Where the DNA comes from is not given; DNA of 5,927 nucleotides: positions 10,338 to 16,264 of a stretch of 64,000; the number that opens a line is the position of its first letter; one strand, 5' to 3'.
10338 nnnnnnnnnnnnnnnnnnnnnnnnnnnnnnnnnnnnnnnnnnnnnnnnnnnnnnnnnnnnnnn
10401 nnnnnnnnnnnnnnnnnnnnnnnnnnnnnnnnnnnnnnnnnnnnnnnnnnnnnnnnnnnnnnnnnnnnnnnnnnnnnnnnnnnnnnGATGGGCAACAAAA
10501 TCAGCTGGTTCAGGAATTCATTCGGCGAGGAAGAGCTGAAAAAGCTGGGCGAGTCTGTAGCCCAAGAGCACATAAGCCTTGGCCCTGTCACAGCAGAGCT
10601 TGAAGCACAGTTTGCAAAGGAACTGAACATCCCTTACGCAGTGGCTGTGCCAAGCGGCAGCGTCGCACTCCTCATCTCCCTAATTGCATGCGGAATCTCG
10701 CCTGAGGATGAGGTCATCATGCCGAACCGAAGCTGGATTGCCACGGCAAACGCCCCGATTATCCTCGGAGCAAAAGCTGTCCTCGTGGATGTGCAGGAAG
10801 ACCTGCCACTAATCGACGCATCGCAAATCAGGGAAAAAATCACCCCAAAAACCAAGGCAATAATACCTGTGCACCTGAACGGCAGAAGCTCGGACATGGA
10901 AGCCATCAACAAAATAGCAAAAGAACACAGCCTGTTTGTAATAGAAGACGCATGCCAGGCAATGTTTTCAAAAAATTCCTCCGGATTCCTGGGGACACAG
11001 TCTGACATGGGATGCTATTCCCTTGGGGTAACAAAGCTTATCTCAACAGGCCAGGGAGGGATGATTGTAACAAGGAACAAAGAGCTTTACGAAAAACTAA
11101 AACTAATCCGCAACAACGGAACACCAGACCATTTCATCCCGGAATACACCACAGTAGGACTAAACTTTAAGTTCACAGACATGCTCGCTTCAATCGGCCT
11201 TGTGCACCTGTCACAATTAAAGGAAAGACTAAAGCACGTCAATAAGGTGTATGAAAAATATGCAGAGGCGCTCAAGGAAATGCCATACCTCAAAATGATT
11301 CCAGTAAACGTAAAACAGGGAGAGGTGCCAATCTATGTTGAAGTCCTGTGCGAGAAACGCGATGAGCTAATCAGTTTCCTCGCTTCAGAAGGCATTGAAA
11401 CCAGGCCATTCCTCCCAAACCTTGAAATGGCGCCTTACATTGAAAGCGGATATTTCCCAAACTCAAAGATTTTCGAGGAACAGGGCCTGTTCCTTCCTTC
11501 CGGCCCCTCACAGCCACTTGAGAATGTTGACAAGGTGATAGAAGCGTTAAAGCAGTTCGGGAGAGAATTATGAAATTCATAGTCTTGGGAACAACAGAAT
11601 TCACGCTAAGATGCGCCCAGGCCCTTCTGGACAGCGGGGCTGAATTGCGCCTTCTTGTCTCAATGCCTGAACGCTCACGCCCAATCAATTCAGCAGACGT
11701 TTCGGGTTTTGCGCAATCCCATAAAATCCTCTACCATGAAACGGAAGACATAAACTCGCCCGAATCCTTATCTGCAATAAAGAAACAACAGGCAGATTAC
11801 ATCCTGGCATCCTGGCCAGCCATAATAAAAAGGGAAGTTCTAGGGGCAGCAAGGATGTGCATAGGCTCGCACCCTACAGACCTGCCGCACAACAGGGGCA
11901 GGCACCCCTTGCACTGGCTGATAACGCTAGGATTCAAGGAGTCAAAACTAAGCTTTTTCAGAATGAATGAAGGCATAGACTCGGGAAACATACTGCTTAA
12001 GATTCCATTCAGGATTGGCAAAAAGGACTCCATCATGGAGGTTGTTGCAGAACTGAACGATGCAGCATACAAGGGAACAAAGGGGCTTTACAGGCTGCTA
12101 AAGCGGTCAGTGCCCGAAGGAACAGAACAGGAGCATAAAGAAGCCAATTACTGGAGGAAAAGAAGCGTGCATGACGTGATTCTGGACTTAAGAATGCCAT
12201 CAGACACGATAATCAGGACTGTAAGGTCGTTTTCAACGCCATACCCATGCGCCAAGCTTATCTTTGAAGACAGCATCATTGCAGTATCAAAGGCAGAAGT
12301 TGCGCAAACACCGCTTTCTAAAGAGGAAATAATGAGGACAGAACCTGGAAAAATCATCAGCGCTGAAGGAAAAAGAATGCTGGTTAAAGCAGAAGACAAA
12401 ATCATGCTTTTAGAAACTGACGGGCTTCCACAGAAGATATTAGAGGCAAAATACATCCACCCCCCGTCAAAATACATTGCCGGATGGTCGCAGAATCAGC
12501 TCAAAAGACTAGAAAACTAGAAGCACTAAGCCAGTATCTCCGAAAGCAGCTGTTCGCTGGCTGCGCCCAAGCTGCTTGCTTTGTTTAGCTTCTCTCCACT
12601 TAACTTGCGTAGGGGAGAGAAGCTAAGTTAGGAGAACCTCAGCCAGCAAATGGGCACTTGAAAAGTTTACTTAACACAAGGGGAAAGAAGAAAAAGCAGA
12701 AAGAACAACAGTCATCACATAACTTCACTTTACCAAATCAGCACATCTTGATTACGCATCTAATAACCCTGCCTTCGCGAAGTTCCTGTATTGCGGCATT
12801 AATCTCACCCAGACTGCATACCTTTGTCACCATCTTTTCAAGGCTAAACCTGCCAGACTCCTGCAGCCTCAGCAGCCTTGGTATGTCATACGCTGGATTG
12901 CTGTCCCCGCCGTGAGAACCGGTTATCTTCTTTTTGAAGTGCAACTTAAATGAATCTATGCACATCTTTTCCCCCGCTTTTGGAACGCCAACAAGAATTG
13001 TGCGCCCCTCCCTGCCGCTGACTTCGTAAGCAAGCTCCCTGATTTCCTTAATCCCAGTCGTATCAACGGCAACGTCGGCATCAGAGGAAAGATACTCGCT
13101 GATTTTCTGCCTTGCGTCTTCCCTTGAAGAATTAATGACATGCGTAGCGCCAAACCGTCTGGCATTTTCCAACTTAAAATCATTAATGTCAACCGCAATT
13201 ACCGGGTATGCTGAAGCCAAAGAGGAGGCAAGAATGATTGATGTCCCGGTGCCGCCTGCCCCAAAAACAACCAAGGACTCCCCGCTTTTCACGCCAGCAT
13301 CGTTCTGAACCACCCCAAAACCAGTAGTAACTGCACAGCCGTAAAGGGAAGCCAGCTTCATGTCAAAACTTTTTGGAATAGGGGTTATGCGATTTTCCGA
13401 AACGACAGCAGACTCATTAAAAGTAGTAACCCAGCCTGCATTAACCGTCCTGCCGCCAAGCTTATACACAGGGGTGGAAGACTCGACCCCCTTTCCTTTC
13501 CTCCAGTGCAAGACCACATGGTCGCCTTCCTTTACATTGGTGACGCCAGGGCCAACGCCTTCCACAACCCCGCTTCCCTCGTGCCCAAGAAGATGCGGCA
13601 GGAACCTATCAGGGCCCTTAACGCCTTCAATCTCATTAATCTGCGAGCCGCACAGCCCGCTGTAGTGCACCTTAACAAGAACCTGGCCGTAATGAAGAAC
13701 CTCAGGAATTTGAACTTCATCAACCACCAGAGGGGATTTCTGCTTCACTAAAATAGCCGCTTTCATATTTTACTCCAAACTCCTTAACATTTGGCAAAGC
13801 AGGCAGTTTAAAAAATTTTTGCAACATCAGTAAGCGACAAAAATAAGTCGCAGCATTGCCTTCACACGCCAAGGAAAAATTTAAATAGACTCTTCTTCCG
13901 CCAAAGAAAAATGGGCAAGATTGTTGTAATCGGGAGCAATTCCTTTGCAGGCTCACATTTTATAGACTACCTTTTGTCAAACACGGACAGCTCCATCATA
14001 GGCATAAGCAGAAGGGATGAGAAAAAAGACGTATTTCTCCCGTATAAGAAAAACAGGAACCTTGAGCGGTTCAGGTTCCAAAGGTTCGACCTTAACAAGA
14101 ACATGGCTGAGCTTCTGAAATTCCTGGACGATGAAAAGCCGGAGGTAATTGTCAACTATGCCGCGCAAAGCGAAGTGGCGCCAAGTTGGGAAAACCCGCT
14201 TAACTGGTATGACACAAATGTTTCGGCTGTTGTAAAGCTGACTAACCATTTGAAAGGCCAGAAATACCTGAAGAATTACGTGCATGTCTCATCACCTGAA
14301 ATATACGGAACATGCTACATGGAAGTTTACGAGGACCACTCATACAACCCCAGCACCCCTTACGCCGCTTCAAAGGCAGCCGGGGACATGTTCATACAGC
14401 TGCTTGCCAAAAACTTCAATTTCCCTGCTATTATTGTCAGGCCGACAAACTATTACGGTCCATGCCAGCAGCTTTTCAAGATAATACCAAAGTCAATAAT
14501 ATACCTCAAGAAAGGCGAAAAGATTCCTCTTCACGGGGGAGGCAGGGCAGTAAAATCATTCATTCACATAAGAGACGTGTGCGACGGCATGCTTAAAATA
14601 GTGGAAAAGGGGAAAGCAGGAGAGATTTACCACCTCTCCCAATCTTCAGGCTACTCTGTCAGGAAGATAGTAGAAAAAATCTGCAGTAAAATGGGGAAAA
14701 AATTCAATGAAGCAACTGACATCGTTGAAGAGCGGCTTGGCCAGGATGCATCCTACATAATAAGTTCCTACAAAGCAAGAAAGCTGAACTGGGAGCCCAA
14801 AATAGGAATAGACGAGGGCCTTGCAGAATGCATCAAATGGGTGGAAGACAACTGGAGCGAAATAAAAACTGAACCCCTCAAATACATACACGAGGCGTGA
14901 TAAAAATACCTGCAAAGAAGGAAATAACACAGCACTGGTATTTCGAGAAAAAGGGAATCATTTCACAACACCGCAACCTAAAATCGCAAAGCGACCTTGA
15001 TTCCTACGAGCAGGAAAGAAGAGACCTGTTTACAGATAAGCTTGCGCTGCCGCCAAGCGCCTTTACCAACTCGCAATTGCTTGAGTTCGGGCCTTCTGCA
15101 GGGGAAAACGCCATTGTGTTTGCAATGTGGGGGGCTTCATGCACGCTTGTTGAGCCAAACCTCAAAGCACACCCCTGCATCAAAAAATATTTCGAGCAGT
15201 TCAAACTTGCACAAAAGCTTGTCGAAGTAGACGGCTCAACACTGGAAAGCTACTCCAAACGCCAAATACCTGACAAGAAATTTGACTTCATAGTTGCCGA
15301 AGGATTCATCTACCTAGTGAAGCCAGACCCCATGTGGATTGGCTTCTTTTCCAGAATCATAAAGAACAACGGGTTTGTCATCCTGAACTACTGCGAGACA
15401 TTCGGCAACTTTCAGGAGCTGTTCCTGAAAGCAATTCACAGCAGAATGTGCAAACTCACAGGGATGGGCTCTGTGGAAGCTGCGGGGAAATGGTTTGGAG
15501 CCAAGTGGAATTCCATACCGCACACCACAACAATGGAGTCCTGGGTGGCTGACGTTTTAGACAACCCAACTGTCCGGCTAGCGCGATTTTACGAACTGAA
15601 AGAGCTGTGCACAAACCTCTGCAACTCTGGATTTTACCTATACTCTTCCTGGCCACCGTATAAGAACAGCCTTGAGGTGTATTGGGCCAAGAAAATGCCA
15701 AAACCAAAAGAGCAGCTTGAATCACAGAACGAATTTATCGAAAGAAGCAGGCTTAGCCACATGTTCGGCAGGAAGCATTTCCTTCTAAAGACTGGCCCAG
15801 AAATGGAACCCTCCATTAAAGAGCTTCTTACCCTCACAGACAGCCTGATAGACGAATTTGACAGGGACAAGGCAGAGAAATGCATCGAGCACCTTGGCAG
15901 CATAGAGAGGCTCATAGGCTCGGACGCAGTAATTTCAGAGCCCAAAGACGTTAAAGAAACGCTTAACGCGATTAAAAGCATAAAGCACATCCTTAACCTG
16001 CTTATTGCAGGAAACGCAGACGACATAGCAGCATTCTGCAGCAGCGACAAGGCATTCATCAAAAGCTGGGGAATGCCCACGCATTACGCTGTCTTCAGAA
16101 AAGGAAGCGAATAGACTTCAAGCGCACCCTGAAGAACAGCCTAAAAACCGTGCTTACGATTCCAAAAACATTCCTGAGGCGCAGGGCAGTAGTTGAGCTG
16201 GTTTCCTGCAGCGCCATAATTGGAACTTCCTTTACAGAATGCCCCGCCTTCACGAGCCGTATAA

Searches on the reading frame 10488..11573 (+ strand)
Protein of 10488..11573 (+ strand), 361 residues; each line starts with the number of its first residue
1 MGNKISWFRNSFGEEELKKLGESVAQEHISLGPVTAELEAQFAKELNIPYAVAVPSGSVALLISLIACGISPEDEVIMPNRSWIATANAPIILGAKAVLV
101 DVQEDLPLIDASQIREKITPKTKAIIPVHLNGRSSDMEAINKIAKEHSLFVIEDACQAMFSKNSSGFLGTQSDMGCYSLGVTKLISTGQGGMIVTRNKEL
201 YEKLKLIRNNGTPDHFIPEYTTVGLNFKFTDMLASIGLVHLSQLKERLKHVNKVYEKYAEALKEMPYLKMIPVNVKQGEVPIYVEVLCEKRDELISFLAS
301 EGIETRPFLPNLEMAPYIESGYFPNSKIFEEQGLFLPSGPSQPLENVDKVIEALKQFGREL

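Call 8: search_protein_families(library=pfam, proteins=[window:10488-11573:+], max_evalue=0.001)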
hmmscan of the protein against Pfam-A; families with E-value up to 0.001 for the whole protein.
window:10488-11573:+ (361 aa): 4 families
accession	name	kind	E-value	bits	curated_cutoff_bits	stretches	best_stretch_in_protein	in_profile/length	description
PF01041.23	DegT_DnrJ_EryC1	-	8e-84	282.3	19.8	1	13-354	4-359/360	DegT/DnrJ/EryC1/StrS aminotransferase family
PF01212.27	Beta_elim_lyase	-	1.7e-06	28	27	1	33-276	32-279/288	Beta-eliminating lyase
PF00155.27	Aminotran_1_2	-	9.1e-06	25.5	19.7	1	35-270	44-297/361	Aminotransferase class I and II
PF01053.26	Cys_Met_Meta_PP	-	2.9e-05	23.2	27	1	33-209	52-227/381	Cys/Met metabolism PLP-dependent enzyme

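Call 39: search_protein_families(library=ncbifam, proteins=[window:10488-11573:+], max_evalue=0.00001)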
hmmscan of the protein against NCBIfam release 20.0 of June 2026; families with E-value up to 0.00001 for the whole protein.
window:10488-11573:+ (361 aa): 16 families
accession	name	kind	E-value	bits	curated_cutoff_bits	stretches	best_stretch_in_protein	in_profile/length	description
TIGR04181.1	NHT_00031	hypoth_equivalog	1.2e-57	195.5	420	1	11-338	7-358/359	LegC family aminotransferase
TIGR03588.1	PseC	equivalog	1e-56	192.5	423.5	1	9-356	6-378/380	UDP-4-amino-4,6-dideoxy-N-acetyl-beta-L-altrosamine transaminase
NF008687.0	PRK11706.1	equivalog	4.1e-52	177.2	375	1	11-306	8-317/375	dTDP-4-amino-4,6-dideoxygalactose transaminase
NF008658.2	PRK11658.1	equivalog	1.9e-50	171.6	631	1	6-356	6-375/379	UDP-4-amino-4-deoxy-L-arabinose aminotransferase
TIGR04427.1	PLP_DesI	equivalog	5.5e-45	154.1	650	1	31-354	50-379/390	dTDP-4-dehydro-6-deoxyglucose aminotransferase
TIGR02379.1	ECA_wecE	subfamily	1.8e-43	148.8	434.85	1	15-303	12-315/376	dTDP-4-amino-4,6-dideoxy-D-glucose transaminase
NF011936.0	PRK15407.1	equivalog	5.3e-38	130.8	423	2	11-211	43-251/440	lipopolysaccharide biosynthesis protein RfbH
NF041364.1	GntC_guanitoxin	equivalog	8.6e-10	38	415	1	40-157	52-176/356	guanitoxin biosynthesis PLP-dependent (S)-gamma-hydroxy-L-arginine cyclodehydratase GntC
NF004621.0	PRK05957.1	equivalog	8.7e-09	34.6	498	1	29-163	69-208/389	pyridoxal phosphate-dependent aminotransferase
NF002878.0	PRK03321.1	subfamily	3e-08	32.8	374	1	35-132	59-156/352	histidinol-phosphate transaminase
NF005816.0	PRK07682.1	equivalog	8.2e-08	31.3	620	1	52-159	93-207/390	aminotransferase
NF041091.1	asp_aminotase_Arch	equivalog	1.6e-07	30.5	550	1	53-155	91-200/376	aspartate aminotransferase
NF004770.0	PRK06108.1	subfamily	2.5e-07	29.8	422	1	37-156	85-211/396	pyridoxal phosphate-dependent aminotransferase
NF005744.0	PRK07568.1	subfamily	3.1e-07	29.5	389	1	56-157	96-204/398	pyridoxal phosphate-dependent aminotransferase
NF005817.0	PRK07683.1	equivalog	2e-06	26.8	575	1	60-155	101-201/387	aminotransferase A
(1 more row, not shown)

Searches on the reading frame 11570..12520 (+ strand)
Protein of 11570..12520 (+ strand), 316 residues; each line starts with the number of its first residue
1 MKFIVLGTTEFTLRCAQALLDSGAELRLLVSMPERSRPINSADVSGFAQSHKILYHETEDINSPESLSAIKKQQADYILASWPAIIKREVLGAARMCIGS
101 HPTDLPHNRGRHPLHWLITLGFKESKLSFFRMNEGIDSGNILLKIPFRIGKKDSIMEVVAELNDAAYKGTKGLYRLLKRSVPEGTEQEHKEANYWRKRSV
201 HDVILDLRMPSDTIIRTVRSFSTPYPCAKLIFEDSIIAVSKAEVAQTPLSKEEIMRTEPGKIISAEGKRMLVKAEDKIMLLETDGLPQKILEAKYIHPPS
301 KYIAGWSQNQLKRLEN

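Call 3: search_protein_families(library=pfam, proteins=[window:11570-12520:+], max_evalue=0.01)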
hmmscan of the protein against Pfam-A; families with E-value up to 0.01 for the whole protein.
window:11570-12520:+ (316 aa): 2 families
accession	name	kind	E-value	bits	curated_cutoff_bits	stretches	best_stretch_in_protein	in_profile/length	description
PF00551.24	Formyl_trans_N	-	1.5e-11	44.8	26.1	1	2-168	2-175/181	Formyl transferase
PF02911.23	Formyl_trans_C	-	2.7e-08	34.3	21.1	1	202-283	6-81/100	Formyl transferase, C-terminal domain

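Call 39: search_protein_families(library=ncbifam, proteins=[window:11570-12520:+], max_evalue=0.00001)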
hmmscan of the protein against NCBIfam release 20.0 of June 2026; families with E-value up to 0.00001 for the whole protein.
window:11570-12520:+ (316 aa): 3 families
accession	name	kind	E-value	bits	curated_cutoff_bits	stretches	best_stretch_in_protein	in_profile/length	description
NF005414.0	PRK06988.1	equivalog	1.4e-27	96.5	316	1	2-279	4-281/311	formyltransferase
NF005998.1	PRK08125.1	equivalog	1.5e-24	86.4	777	1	1-268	1-265/649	bifunctional UDP-4-amino-4-deoxy-L-arabinose formyltransferase/UDP-glucuronic acid oxidase ArnA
TIGR00460.1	fmt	equivalog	3.3e-24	85.6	201.5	1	3-282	3-285/315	methionyl-tRNA formyltransferase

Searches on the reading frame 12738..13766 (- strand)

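Call 3: search_protein_families(library=pfam, proteins=[window:12738-13766:-], max_evalue=0.01)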
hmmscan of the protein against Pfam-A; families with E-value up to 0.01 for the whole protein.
window:12738-13766:- (342 aa): 4 families
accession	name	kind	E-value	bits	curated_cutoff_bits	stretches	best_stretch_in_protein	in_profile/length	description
PF00107.32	ADH_zinc_N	-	3.3e-19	69.5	31.8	1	173-300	2-125/129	Zinc-binding dehydrogenase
PF08240.17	ADH_N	-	2.7e-17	63.4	23.5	1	27-132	3-104/104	Alcohol dehydrogenase GroES-like domain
PF16912.11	Glu_dehyd_C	-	6.3e-05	23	34.9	1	163-328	32-200/211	Glucose dehydrogenase C-terminus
PF13602.12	ADH_zinc_N_2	-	0.00013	23.4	27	1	205-334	1-128/134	Zinc-binding dehydrogenase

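Call 39: search_protein_families(library=ncbifam, proteins=[window:12738-13766:-], max_evalue=0.00001)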
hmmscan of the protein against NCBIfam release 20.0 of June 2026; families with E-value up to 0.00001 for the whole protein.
window:12738-13766:- (342 aa): 22 families
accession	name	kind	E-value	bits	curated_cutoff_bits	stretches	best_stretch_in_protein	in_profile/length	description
TIGR03989.1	Rxyl_3153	subfamily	1.8e-65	221.7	440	2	109-340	134-369/370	NDMA-dependent alcohol dehydrogenase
TIGR03451.1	mycoS_dep_FDH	equivalog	6.3e-60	202.9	512.9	2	109-340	124-357/358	S-(hydroxymethyl)mycothiol dehydrogenase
TIGR02818.1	adh_III_F_hyde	equivalog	4.3e-54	184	543.95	2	101-341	124-368/368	S-(hydroxymethyl)glutathione dehydrogenase/class III alcohol dehydrogenase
NF006940.0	PRK09422.1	equivalog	8.3e-32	110.5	344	1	1-340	1-334/338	alcohol dehydrogenase AdhP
TIGR00692.1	tdh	equivalog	9.1e-32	110.4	458.35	1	12-339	10-338/340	L-threonine 3-dehydrogenase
NF041097.1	keto_inos_dh_IolM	equivalog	2.7e-29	102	450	2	147-340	192-388/389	scyllo-inosose 3-dehydrogenase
NF007642.0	PRK10309.1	equivalog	5.1e-29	101.6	550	1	4-329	3-333/347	galactitol-1-phosphate 5-dehydrogenase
NF003808.0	PRK05396.1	equivalog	1.5e-25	89.8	380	1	1-340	1-339/341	L-threonine 3-dehydrogenase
NF010344.0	PRK13771.1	subfamily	4.2e-23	81.9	349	1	1-333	1-324/334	putative alcohol dehydrogenase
NF041172.1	AcrlCoa_red_Thmprot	equivalog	6.1e-22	78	500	1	1-333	1-325/334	acryloyl-CoA reductase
TIGR03366.1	HpnZ_proposed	hypoth_equivalog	4.6e-20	72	328.1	1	24-321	3-314/315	putative phosphonate catabolism associated alcohol dehydrogenase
NF047908.1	AldhRedAhr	equivalog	5.9e-20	71.4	470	1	10-335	13-328/335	NADPH-dependent aldehyde reductase Ahr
TIGR02824.1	quinone_pig3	subfamily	9.4e-20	70.8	296.8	1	10-280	10-257/325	putative NAD(P)H quinone oxidoreductase, PIG3 family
TIGR01751.1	crot-CoA-red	equivalog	2.9e-18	65.8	378.55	1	11-257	23-283/398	crotonyl-CoA carboxylase/reductase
NF007489.0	PRK10083.1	equivalog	3e-18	65.9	376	1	4-327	3-321/339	Zn-dependent oxidoreductase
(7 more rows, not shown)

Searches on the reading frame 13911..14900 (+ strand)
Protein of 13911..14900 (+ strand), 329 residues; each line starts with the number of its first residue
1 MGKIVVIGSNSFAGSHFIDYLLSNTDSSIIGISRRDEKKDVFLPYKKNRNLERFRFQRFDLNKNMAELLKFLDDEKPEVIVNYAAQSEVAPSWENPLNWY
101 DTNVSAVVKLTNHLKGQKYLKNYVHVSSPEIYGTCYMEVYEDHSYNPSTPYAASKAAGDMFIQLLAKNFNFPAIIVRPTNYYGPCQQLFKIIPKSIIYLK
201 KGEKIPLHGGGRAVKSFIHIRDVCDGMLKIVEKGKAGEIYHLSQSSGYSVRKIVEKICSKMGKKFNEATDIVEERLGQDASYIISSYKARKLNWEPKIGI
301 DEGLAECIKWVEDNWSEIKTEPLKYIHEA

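Call 3: search_protein_families(library=pfam, proteins=[window:13911-14900:+], max_evalue=0.01)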
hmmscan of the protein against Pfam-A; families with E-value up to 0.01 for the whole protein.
window:13911-14900:+ (329 aa): 5 families
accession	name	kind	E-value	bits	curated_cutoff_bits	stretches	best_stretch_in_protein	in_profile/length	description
PF16363.11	GDP_Man_Dehyd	-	3.2e-44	152.2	27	1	6-306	2-331/332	GDP-mannose 4,6 dehydratase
PF01370.27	Epimerase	-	2.2e-42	145.6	20.9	1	4-241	1-238/240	NAD dependent epimerase/dehydratase family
PF04321.23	RmlD_sub_bind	-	1.2e-09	38.1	27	1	3-265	2-235/287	RmlD substrate binding domain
PF02719.21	Polysacc_synt_2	-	1.6e-06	28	20.2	1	4-267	1-253/293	Polysaccharide biosynthesis protein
PF07993.18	NAD_binding_4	-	1.6e-06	27.9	20.1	1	75-180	87-206/258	Male sterility protein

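Call 39: search_protein_families(library=ncbifam, proteins=[window:13911-14900:+], max_evalue=0.00001)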
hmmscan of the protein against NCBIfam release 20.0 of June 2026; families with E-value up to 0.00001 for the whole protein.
window:13911-14900:+ (329 aa): 16 families
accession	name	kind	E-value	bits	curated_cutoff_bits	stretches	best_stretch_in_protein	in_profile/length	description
TIGR01181.1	dTDP_gluc_dehyt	equivalog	4.1e-62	210.1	365.1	1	3-316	1-316/321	dTDP-glucose 4,6-dehydratase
NF007490.0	PRK10084.1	subfamily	3.9e-35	121.5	649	1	3-315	2-338/361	dTDP-glucose 4,6-dehydratase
NF007582.0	PRK10217.1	equivalog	4.5e-33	114.8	698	1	1-316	1-336/355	dTDP-glucose 4,6-dehydratase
TIGR01179.1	galE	equivalog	4.2e-32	111.3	262.3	1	3-314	1-328/332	UDP-glucose 4-epimerase GalE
TIGR04180.1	EDH_00030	hypoth_equivalog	2.1e-30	105.8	475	1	4-272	1-267/297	NAD-dependent 4,6-dehydratase LegB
TIGR02622.1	CDP_4_6_dhtase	equivalog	1.6e-20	73.6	278.45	1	3-319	6-338/352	CDP-glucose 4,6-dehydratase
NF007956.0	PRK10675.1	subfamily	9.6e-19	67.7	394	2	3-166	2-164/338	UDP-glucose 4-epimerase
NF008872.0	PRK11908.1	equivalog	3.3e-16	59.3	294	1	2-271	2-280/349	bifunctional UDP-4-keto-pentose/UDP-xylose synthase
TIGR02197.1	heptose_epim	equivalog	5.5e-13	48.8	274.6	1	4-265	1-264/316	ADP-glyceromanno-heptose 6-epimerase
TIGR01214.1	rmlD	equivalog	3.1e-12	46.2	224.05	1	3-265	1-230/285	dTDP-4-dehydrorhamnose reductase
TIGR01472.1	gmd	equivalog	8.4e-12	44.9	415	1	8-273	7-280/342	GDP-mannose 4,6-dehydratase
NF011728.1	PRK15181.1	equivalog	8.3e-11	41.5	760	1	51-317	68-343/348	Vi polysaccharide biosynthesis UDP-N-acetylglucosaminuronic acid C-4 epimerase TviC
NF047922.1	GDPFucSynFcl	equivalog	8.7e-11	41.8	500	1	148-314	131-304/308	GDP-L-fucose synthase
NF005998.1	PRK08125.1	equivalog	4.6e-10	38.5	777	1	3-258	317-582/649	bifunctional UDP-4-amino-4-deoxy-L-arabinose formyltransferase/UDP-glucuronic acid oxidase ArnA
TIGR03466.1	HpnA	hypoth_equivalog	6.9e-08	31.7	367.65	1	121-267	106-252/327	hopanoid-associated sugar epimerase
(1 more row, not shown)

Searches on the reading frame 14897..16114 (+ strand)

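Call 3: search_protein_families(library=pfam, proteins=[window:14897-16114:+], max_evalue=0.01)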
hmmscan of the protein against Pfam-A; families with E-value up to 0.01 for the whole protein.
window:14897-16114:+ (405 aa): 2 families
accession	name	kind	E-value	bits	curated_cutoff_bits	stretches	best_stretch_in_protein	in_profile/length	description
PF13489.12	Methyltransf_23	-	1.9e-10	41.2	27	1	39-170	4-123/164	Methyltransferase domain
PF08241.18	Methyltransf_11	-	0.0038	18.3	21.2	1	62-162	1-94/95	Methyltransferase domain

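Call 39: search_protein_families(library=ncbifam, proteins=[window:14897-16114:+], max_evalue=0.00001)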
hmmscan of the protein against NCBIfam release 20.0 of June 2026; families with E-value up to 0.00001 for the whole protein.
window:14897-16114:+ (405 aa): 0 families
